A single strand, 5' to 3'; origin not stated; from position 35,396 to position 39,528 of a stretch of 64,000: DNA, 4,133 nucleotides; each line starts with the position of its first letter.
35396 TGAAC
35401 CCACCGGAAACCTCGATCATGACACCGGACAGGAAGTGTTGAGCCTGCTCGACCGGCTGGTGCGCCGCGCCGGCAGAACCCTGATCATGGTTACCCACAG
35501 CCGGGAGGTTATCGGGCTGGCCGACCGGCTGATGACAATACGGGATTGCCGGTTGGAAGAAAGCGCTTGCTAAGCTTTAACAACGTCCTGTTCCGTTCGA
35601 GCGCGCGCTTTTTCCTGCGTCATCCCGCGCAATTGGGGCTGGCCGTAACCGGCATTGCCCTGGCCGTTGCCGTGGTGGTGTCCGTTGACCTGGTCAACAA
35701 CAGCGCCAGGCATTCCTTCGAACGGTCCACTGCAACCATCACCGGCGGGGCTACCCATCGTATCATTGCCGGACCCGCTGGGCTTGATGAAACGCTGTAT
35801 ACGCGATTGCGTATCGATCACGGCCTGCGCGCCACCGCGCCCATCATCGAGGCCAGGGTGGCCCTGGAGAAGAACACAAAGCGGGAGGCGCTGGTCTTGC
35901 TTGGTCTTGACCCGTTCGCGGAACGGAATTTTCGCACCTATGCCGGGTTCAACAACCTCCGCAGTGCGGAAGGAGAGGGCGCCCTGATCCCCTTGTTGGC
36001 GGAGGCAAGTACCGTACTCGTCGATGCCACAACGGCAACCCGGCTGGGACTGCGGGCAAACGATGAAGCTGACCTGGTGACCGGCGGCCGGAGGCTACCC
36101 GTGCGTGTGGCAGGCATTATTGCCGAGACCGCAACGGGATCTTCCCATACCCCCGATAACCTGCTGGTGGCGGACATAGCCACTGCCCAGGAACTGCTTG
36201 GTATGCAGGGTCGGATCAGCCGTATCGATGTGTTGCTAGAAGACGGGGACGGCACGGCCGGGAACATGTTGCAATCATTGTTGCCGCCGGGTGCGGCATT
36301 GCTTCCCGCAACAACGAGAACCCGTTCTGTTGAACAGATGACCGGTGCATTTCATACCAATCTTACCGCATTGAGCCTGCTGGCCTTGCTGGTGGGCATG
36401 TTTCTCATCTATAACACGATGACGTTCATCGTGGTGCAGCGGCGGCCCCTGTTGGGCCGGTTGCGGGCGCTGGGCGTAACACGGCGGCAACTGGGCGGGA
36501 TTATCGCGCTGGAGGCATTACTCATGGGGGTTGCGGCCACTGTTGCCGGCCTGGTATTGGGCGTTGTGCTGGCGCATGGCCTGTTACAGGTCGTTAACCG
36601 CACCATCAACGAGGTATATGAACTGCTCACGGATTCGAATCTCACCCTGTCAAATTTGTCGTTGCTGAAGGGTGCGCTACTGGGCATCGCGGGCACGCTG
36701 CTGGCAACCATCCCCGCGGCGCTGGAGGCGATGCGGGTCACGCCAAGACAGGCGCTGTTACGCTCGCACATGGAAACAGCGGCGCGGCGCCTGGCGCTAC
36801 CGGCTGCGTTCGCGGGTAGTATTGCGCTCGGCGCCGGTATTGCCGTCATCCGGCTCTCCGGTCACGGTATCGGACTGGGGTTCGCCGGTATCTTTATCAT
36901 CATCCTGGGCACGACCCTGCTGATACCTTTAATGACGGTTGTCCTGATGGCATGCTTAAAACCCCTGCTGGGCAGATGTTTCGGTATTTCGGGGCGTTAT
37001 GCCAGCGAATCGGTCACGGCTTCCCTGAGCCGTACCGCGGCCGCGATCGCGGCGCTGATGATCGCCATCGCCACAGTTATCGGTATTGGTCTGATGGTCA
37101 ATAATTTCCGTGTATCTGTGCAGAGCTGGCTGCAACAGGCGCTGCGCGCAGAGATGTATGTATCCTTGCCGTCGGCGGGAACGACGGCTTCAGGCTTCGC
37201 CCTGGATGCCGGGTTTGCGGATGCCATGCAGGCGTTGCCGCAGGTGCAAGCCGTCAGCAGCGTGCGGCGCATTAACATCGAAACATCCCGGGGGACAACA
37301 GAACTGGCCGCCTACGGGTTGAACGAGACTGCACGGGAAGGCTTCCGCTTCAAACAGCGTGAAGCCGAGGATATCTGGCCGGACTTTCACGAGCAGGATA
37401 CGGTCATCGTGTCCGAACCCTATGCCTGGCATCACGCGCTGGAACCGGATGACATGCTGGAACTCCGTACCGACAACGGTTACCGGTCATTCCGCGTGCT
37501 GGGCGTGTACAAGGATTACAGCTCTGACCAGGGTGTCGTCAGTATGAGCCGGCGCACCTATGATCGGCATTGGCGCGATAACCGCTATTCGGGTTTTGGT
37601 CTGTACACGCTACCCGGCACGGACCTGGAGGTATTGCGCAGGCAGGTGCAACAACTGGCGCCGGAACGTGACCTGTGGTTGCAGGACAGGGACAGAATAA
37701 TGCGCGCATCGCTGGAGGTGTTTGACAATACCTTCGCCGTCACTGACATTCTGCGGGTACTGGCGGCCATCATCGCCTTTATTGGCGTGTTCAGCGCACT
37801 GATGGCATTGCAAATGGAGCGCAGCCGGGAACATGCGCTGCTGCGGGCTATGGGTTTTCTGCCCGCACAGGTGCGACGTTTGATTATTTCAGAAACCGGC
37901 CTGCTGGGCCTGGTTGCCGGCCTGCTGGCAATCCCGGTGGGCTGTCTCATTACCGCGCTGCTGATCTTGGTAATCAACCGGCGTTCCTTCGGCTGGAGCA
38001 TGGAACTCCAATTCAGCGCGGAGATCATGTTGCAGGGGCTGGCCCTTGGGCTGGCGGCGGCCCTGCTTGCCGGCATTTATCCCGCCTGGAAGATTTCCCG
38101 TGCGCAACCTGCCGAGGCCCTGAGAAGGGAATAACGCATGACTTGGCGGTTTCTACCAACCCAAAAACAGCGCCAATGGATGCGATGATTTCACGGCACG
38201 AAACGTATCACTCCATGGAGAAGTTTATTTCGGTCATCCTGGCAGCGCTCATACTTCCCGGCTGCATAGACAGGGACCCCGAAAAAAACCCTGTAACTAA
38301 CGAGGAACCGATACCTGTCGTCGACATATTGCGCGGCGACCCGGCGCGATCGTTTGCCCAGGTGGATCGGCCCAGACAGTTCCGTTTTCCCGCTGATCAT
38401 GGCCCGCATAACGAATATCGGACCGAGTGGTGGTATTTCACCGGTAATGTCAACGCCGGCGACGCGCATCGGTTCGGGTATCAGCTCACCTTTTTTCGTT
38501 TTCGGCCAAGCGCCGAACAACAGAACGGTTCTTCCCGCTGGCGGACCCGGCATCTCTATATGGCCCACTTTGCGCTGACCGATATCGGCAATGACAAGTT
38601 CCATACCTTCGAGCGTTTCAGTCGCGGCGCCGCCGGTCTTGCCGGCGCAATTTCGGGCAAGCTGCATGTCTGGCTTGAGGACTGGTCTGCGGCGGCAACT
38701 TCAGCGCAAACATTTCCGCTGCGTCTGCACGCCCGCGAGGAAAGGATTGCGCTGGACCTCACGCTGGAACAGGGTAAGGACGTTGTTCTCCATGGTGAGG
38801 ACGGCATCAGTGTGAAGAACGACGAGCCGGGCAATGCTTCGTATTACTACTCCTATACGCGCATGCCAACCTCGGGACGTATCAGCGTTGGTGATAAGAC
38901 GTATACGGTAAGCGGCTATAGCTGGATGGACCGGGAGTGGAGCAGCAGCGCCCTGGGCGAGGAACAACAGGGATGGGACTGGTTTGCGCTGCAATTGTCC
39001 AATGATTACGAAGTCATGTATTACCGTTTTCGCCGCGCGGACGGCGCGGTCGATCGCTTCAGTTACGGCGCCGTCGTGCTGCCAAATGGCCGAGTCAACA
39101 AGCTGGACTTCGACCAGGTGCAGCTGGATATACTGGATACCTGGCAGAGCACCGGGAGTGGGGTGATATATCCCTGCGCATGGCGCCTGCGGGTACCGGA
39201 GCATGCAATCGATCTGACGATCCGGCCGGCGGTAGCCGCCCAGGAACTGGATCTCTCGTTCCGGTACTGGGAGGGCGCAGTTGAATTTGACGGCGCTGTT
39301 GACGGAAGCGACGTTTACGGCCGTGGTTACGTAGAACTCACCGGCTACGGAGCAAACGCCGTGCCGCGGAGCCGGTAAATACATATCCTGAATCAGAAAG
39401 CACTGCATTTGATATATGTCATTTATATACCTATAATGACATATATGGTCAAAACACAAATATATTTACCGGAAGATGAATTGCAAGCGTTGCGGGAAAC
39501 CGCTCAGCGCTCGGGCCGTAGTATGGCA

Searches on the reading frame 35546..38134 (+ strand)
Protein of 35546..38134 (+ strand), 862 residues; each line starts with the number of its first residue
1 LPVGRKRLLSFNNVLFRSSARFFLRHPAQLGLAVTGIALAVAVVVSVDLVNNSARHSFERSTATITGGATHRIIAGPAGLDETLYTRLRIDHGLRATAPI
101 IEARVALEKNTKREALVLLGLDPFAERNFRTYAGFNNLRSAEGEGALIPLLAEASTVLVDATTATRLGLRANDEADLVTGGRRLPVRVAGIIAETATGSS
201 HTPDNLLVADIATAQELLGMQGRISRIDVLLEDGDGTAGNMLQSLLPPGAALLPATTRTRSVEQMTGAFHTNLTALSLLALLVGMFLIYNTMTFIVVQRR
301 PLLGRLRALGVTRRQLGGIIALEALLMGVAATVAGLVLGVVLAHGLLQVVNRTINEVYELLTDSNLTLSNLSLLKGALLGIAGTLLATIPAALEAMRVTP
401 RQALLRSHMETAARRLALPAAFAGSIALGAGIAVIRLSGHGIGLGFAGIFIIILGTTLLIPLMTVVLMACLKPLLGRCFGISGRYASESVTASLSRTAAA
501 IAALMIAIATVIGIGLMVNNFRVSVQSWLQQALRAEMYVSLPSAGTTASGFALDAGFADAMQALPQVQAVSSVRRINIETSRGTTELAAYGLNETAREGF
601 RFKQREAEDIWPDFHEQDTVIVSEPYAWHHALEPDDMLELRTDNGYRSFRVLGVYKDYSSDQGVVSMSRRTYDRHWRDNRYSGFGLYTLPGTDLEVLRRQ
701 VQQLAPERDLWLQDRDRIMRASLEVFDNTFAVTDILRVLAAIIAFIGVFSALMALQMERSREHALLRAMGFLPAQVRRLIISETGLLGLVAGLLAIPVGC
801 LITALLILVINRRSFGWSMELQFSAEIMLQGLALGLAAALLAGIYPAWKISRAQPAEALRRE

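Call 9: search_protein_families(library=ncbifam, proteins=[window:35546-38134:+], max_evalue=1e-10)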
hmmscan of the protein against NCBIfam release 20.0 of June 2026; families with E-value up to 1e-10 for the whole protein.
window:35546-38134:+ (862 aa): 3 families
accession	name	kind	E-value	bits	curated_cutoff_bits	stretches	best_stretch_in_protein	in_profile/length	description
TIGR02212.1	lolCE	equivalog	9.6e-27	93.9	362.45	1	32-404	26-408/411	lipoprotein-releasing ABC transporter permease subunit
NF008076.0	PRK10814.1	exception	8.3e-18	64.6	473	0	681-862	219-399/399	lipoprotein-releasing ABC transporter permease subunit LolC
TIGR03434.1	ADOP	subfamily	3e-14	52.1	622.3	1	725-861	266-401/803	ADOP family duplicated permease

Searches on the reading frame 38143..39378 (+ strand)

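Call 9: search_protein_families(library=ncbifam, proteins=[window:38143-39378:+], max_evalue=1e-10)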
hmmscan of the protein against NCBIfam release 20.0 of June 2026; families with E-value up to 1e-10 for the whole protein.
window:38143-39378:+ (411 aa): 0 families

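Call 51: search_protein_families(library=pfam, proteins=[window:38143-39378:+], max_evalue=0.00001)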
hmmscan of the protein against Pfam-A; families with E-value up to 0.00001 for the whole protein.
window:38143-39378:+ (411 aa): 2 families
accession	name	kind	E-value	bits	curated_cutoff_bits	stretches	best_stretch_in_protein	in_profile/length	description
PF07143.17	CrtC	-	1.3e-61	208.6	22.5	1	94-268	1-168/168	CrtC N-terminal lipocalin domain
PF17186.10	Lipocalin_9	-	1.6e-42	145.2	26.2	1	271-402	1-131/131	Lipocalin-like domain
